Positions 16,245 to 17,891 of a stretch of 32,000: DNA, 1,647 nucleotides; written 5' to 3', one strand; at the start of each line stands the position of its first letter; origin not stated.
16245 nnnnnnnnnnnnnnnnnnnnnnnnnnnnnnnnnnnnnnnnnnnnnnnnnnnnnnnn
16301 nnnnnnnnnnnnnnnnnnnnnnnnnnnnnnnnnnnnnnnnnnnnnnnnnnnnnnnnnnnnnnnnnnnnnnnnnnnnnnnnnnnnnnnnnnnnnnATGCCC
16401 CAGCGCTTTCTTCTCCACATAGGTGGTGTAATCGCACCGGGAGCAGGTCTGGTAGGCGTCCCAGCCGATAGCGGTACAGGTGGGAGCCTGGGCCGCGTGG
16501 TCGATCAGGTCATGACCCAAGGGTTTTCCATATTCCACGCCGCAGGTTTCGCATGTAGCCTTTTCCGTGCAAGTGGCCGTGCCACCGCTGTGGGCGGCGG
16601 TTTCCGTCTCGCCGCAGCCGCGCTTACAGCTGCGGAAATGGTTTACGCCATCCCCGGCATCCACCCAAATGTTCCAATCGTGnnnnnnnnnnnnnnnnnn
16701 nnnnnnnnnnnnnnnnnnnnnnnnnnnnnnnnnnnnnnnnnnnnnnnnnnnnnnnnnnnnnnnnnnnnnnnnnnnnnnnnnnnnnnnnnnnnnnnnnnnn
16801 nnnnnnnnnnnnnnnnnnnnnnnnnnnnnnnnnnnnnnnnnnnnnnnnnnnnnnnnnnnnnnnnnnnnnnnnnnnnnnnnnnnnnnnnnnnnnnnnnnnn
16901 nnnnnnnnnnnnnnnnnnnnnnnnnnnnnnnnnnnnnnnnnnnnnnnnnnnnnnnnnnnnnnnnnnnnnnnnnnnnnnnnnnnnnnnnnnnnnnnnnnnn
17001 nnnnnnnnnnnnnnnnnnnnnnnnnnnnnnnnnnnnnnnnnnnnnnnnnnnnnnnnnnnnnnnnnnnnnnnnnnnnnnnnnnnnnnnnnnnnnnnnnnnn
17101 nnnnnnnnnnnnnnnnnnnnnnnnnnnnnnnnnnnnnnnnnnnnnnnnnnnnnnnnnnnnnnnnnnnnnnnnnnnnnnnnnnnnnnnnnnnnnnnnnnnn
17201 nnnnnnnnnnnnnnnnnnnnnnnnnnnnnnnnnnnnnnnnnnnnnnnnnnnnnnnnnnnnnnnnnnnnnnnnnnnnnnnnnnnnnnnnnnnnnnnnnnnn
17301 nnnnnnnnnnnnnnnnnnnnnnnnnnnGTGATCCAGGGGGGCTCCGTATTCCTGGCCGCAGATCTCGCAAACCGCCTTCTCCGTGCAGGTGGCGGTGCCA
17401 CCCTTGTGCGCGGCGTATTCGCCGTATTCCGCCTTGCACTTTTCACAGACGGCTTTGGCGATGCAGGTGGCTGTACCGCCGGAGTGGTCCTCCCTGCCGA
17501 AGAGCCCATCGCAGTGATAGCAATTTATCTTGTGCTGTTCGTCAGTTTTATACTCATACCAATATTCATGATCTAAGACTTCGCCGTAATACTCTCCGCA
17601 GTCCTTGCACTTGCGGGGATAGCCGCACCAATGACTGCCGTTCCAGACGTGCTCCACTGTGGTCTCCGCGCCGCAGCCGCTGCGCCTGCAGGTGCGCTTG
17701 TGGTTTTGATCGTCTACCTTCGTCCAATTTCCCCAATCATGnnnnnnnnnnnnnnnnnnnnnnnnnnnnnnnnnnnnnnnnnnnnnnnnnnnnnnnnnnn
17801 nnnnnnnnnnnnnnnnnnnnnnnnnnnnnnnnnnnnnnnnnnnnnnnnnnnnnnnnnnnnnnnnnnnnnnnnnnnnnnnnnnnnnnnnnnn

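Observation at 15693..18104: Secreted 803-aa protein composed almost entirely of three interleaved Cys/His knuckle modules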

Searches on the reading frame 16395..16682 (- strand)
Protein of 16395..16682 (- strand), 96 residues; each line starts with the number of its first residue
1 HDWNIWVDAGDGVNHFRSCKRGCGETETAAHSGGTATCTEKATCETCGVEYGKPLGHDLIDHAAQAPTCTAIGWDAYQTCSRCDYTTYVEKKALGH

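Call 29: find_homologous_proteins(query=window:16395-16682:-, max_evalue=0.001)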
Query window:16395-16682:- (96 aa): 15 proteins with E <= 0.001 among 15 candidates.
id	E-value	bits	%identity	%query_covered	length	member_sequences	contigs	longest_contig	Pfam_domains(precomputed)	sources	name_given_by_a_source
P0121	1.0e-28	118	57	73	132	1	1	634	-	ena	-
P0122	2.4e-28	117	55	69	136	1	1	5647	-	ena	-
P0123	5.6e-27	112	68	65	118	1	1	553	-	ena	-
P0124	5.6e-25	106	75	45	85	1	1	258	-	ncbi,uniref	ncbi:hypothetical protein, partial [Faecalibacterium prausnitzii]|uniref:hypothetical protein n=1 Ta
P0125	2.0e-21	94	56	90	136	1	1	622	-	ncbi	-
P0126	4.9e-18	83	95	43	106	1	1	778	PF18676.7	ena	-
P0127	6.6e-17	80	51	64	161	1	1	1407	-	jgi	-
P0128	4.1e-15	74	83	44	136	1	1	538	-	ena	-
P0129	1.4e-14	72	58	73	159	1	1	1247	-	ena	-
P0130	8.6e-14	70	76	47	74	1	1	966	-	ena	-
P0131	1.0e-12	66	76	44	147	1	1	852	-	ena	-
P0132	1.1e-12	66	72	45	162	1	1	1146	-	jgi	jgi:protein-disulfide isomerase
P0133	1.6e-10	59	62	52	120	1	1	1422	-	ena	-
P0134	3.5e-10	58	52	66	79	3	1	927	-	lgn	-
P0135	3.1e-4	39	69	33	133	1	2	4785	-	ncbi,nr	ncbi:MAG: hypothetical protein MJ177_09610, partial [Clostridia bacterium]|nr:hypothetical protein [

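Call 40: predict_structure(alignment_id=A2)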
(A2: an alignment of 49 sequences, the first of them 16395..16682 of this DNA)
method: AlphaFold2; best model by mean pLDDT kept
length: 96 residues; sequences in the alignment: 49
mean_pLDDT: 95.2   pTM: 0.70
mean pLDDT of the five models: 95.2, 95.0, 94.5, 94.6, 93.6
residues with pLDDT >= 90: 92; 70-90: 3; 50-70: 1; < 50: 0
segments of 3 or more residues with pLDDT < 50: none
pLDDT, mean of each block of 10 residues (from residue 1): 94 96 94 95 97 96 97 97 95 88
secondary structure, 60 per line:
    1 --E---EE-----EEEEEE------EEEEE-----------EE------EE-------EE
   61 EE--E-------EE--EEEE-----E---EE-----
elements in order: E14-19 E26-30 E59-62 E77-80

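Call 43: fold_search(model_id=the predicted structure, library=pdb)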
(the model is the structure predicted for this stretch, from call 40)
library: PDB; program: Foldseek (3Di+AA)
matches with E <= 10: 75; with E <= 0.001: 0
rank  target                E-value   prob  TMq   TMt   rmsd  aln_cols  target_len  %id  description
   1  2l2f_MODEL_1_A        1.3e+00  0.09  0.23  0.21  14.5        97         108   14  NMR Structure of GzCVNH (Gibberella zeae CVNH) (released 2011-03-23)
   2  3hnx                  1.5e+00  0.07  0.21  0.19  14.5        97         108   13  Crystal structure of a designed Cyanovirin-N homolog lectin; LKAMG in P212121 space group (released 2009-06-23)
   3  7ne4                  2.3e+00  0.08  0.24  0.05  17.1       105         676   13  E125A mutant of oligopeptidase B from S. proteomaculans with modified hinge region (released 2021-03-03)
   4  8pag_A                2.7e+00  0.04  0.21  0.09  12.0       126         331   14  Crystal structure of the ectodomain of Norway rat pestivirus E2 glycoprotein (released 2024-03-27)
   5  5kzf_E                2.8e+00  0.07  0.24  0.06  15.0        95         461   10  Crystal structure of near full-length hexameric Mycobacterium tuberculosis proteasomal ATPase Mpa in apo form (released 2017-05-17)
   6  6skl_F                2.8e+00  0.04  0.19  0.06  15.1       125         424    6  Cryo-EM structure of the CMG Fork Protection Complex at a replication fork - Conformation 1 (released 2020-05-06)
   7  3hnu                  3.0e+00  0.05  0.21  0.20  14.8        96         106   12  Crystal structure of a designed Cyanovirin-N homolog lectin; LKAMG in P21 space group (released 2009-06-23)
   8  4qw2_A                3.7e+00  0.05  0.22  0.12  15.3       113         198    8  FMRP N-terminal domain (R138Q) (released 2014-12-03)
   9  4uid_A                3.9e+00  0.03  0.21  0.13  17.9       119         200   13  Crystal structure of the S-layer protein SbsC domains 4 and 5 (released 2016-04-13)
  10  6npc_B                4.1e+00  0.08  0.27  0.08  17.3        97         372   10  X-ray crystal structure of TmpA, 2-trimethylaminoethylphosphonate hydroxylase, with Fe, 2OG, and 2-trimethylaminoethyl (released 2019-03-06)
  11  7olc_Lo               4.1e+00  0.02  0.15  0.14  21.8        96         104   18  Thermophilic eukaryotic 80S ribosome at idle POST state (released 2022-01-26)
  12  2ivw_MODEL_1_A        4.6e+00  0.03  0.17  0.16  17.9        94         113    8  The solution structure of a domain from the Neisseria meningitidis PilP pilot protein. (released 2007-02-13)
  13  6k39_B                4.6e+00  0.02  0.19  0.13  17.3       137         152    7  Structural analysis of AIMP2-DX2 and HSP70 interaction (released 2019-10-02)
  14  6npb_B                4.9e+00  0.08  0.27  0.08  17.2        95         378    9  X-ray crystal structure of TmpA, 2-trimethylaminoethylphosphonate hydroxylase, with Fe and 2OG (released 2019-03-06)
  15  6skl_H                4.9e+00  0.04  0.23  0.07  14.9       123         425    8  Cryo-EM structure of the CMG Fork Protection Complex at a replication fork - Conformation 1 (released 2020-05-06)
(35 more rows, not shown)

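Call 45: search_solved_structures(query=A2, max_evalue=10, show_alignments=3)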
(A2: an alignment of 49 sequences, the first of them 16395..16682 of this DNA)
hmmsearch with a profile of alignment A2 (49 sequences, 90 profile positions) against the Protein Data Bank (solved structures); distinct sequences matched with E-value up to 10: 15.
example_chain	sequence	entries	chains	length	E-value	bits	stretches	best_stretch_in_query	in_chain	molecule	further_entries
9qa6_A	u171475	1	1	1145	0.0017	22.1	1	50-83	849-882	IgA protease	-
2ysp_A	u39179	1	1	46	0.042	17.6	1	30-60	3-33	Zinc finger protein 224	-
2kmk_A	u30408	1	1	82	0.066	17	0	41-77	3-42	Zinc finger protein Gfi-1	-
2ytg_A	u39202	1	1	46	0.12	16.2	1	30-63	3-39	Zinc finger protein 95 homolog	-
2yt9_A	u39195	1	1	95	0.17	15.6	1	40-73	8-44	zinc finger-containing protein 1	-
7mc1_A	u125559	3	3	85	0.31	14.8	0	40-62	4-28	Isoform 2 of Zinc finger and BTB domain-containing protein 17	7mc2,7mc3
2elz_A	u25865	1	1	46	0.41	14.4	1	31-60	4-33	Zinc finger protein 224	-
2eoq_A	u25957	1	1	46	0.43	14.4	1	30-63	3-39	Zinc finger protein 224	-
2emp_A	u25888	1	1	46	0.67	13.7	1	30-63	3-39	Zinc finger protein 347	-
2n25_A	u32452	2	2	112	0.84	13.4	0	41-85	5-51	Zinc finger and BTB domain-containing protein 17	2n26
6rxn_A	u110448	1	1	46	1.2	12.9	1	38-62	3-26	RUBREDOXIN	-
6nw1_A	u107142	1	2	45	1.3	12.8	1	38-62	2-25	Rubredoxin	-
6nw0_A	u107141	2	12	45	1.5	12.6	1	38-62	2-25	Rubredoxin | Rubredoxin-1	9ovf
1ubd_C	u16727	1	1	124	2.6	11.8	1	40-72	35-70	PROTEIN (YY1 ZINC FINGER DOMAIN)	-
1tf3_A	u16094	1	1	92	2.6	11.8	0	37-75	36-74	TRANSCRIPTION FACTOR IIIA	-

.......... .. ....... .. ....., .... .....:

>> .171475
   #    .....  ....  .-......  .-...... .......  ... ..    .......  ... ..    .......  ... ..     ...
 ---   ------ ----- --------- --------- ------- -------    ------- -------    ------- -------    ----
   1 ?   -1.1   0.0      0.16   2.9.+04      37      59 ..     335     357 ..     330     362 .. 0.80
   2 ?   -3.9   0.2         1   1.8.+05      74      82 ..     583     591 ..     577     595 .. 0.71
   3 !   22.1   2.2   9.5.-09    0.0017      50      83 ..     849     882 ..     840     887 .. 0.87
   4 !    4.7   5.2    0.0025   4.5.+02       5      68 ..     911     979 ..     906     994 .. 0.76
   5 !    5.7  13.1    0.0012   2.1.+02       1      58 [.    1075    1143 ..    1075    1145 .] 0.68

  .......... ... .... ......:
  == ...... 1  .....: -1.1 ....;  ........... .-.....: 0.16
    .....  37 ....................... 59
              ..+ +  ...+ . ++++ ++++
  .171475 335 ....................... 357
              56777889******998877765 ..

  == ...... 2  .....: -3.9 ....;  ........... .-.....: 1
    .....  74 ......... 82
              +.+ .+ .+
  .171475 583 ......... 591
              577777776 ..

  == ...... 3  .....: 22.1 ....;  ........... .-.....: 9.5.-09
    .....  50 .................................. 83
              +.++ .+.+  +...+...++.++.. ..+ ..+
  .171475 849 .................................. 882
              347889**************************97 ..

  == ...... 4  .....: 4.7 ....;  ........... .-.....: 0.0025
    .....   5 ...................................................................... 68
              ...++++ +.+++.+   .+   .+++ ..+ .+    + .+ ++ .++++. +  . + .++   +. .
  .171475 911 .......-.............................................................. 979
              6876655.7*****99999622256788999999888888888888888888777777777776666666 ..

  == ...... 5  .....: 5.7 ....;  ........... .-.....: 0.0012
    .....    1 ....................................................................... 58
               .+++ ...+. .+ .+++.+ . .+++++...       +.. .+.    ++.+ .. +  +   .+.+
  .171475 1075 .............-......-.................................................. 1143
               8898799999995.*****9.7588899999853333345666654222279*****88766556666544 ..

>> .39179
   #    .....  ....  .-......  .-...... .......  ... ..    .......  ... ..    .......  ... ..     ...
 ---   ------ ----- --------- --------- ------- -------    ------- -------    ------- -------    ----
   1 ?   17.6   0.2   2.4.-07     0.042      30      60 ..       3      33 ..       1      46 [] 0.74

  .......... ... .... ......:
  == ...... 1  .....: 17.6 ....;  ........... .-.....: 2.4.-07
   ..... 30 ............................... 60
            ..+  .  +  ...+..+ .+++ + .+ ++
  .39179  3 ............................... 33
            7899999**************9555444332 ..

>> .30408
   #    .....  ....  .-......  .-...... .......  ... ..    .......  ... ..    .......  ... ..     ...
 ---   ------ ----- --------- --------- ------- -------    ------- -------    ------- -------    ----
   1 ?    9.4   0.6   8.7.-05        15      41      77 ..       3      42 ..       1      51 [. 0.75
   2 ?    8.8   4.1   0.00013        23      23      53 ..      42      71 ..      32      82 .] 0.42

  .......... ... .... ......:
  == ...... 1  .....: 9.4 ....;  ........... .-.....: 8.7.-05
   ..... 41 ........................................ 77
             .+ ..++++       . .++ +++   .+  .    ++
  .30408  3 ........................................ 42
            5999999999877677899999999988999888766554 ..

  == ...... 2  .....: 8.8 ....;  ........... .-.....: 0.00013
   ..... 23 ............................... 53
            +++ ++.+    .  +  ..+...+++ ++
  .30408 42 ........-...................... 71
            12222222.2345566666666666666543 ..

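Call 58: search_protein_representatives(alignment_id=A2)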
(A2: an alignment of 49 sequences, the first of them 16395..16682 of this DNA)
Query: 49 sequences, 90 profile positions. Proteins with E-value up to 0.001 (for the whole library): 24846; up to 1e-10: 11177; up to 1e-30: 2420. The best 150 are listed.
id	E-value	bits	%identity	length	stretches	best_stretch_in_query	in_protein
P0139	2.2e-269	887.1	-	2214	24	1-90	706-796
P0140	4.9e-235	777.0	-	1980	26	10-89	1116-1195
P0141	1.9e-232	768.8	-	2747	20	1-86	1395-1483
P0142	7.0e-210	696.4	-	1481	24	2-79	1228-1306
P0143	1.5e-206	685.7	-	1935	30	17-89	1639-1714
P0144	1.2e-196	654.0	-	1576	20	33-90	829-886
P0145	1.5e-188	628.0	-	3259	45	51-89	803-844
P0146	6.6e-174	581.1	-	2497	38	1-83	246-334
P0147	7.8e-171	571.2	-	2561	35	48-89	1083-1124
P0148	8.9e-170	567.9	-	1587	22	52-89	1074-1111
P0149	1.8e-166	557.3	-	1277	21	28-90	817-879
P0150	5.9e-166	555.6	-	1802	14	5-90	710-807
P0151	2.5e-165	553.6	-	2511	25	1-61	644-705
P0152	2.5e-161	540.8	-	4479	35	27-90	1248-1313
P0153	6.9e-161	539.4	-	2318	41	38-89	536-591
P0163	1.3e-144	487.2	-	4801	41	29-84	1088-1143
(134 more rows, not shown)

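Call 60: search_protein_families(library=pfam, alignment_id=A3, max_evalue=0.00001)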
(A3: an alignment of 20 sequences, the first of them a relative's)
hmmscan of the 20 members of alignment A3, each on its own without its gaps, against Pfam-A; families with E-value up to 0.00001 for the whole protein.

A. member 1, P0139 (2214 aa): 1 family
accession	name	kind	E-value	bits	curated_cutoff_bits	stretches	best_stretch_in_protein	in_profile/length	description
PF07564.17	DUF1542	-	4.7e-31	107.1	24.3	4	2067-2138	1-73/77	Domain of Unknown Function (DUF1542)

B. families by the number of members that match (of 20 scanned): 17 families
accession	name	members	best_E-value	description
PF13306.12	LRR_5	3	1e-139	BspA type Leucine rich repeat region (6 copies)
PF18998.6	Flg_new_2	2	8.8e-43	Divergent InlB B-repeat domain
PF00963.24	Cohesin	2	2.6e-20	Cohesin domain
PF09479.16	Flg_new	2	5e-20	Listeria-Bacteroides repeat domain (List_Bact_rpt)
PF13855.12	LRR_8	2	1.1e-12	Leucine rich repeat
PF25429.1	zf-POGZ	2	1.5e-11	POGZ-like double zinc finger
PF23612.1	zf-C2H2_ZN142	2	1.6e-09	ZN142 C2H2 zinc finger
PF16250.10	DUF4907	2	8.3e-09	Domain of unknown function (DUF4907)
PF09992.14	NAGPA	1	2.3e-35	Phosphodiester glycosidase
PF07564.17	DUF1542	1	4.7e-31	Domain of Unknown Function (DUF1542)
PF20719.2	Med16_C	1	1.7e-23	Mediator complex subunit 16, C-terminal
PF20578.4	aBig_2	1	2.7e-11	Atrophied bacterial Ig domain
PF00404.24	Dockerin_1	1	3e-09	Dockerin type I domain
PF11158.13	DUF2938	1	1.5e-08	Protein of unknown function (DUF2938)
PF22058.2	X25_BaPul_like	1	2.3e-07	Pullulanase X25 domain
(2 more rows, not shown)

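Call 81: fold_search(model_id=the predicted structure, library=viral)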
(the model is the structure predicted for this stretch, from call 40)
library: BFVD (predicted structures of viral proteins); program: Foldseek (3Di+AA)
matches with E <= 10: 84; with E <= 0.001: 0
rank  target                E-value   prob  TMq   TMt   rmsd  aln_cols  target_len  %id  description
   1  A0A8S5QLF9            2.4e-03  0.98  0.27  0.07  11.6       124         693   27  S-layer homology domain (Fragment) [Podoviridae sp. ctdRZ1]
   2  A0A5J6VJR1            2.4e-01  0.44  0.27  0.05  19.1        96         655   12  Collagen triple helix repeat containing protein [Megaviridae environmental sample]
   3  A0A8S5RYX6            9.9e-01  0.11  0.21  0.09   9.8        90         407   10  Uncharacterized protein [Myoviridae sp. ctNQV2]
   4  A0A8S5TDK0            1.4e+00  0.06  0.21  0.03  18.0       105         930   12  Tail fiber protein [Siphoviridae sp. ctENB54]
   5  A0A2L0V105            1.4e+00  0.09  0.24  0.13  18.2       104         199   10  Uncharacterized protein [Agrobacterium phage Atu_ph07]
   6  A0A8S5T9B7            1.8e+00  0.21  0.22  0.28   7.3        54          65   13  Putative transcriptional regulator [Siphoviridae sp. ctwDi18]
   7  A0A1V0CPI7            2.6e+00  0.03  0.17  0.11  15.7        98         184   13  (no name in the UniProt tables at hand)
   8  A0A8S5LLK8            3.1e+00  0.20  0.27  0.34   7.6        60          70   10  Restriction alleviation protein [Siphoviridae sp. ctvok7]
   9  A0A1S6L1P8            3.1e+00  0.02  0.17  0.08  16.5       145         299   10  (no name in the UniProt tables at hand)
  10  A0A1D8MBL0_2          3.3e+00  0.18  0.23  0.02   4.0        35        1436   23  (no name in the UniProt tables at hand)
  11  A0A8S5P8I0            3.3e+00  0.09  0.17  0.23   8.5        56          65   14  Transcription factor S-II (TFIIS) [Siphoviridae sp. ctPat53]
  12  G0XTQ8                3.3e+00  0.04  0.17  0.08  14.2        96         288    7  CPXV215 protein [Cowpox virus]
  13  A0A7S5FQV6            3.4e+00  0.33  0.26  0.42   3.5        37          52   16  (no name in the UniProt tables at hand)
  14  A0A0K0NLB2            3.4e+00  0.06  0.20  0.20  13.0        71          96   10  Uncharacterized protein [Gordonia phage GMA6]
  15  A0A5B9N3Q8            3.4e+00  0.05  0.25  0.13  15.4       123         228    8  Ig-like domain-containing protein [Aeromonas phage 4L372XY]
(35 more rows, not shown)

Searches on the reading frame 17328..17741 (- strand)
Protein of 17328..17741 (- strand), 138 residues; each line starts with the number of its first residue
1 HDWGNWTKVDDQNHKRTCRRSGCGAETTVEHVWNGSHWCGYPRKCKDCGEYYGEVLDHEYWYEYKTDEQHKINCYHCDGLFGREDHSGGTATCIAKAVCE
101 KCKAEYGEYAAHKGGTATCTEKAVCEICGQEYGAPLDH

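Call 14: search_protein_families(library=pfam, proteins=[window:17328-17741:-], max_evalue=10)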
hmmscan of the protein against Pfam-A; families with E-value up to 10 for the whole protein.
seq(138 aa): 5 families
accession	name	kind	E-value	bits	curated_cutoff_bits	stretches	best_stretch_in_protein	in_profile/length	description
PF23451.1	Zn_ribbon_PaaD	-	0.0037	17.3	27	2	65-103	8-46/53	PaaD zinc beta ribbon domain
PF07535.18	zf-DBF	-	0.062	13.8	24.8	1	99-112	6-19/45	DBF zinc finger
PF14279.12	HNH_5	-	0.16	12.4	27.5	1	113-137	23-48/56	HNH endonuclease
PF09297.16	Zn_ribbon_NUD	-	0.23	11.6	24.8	0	122-132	21-31/32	NADH pyrophosphatase zinc ribbon domain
PF07503.17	zf-HYPF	-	1.2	9.4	23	2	124-137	1-14/34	HypF finger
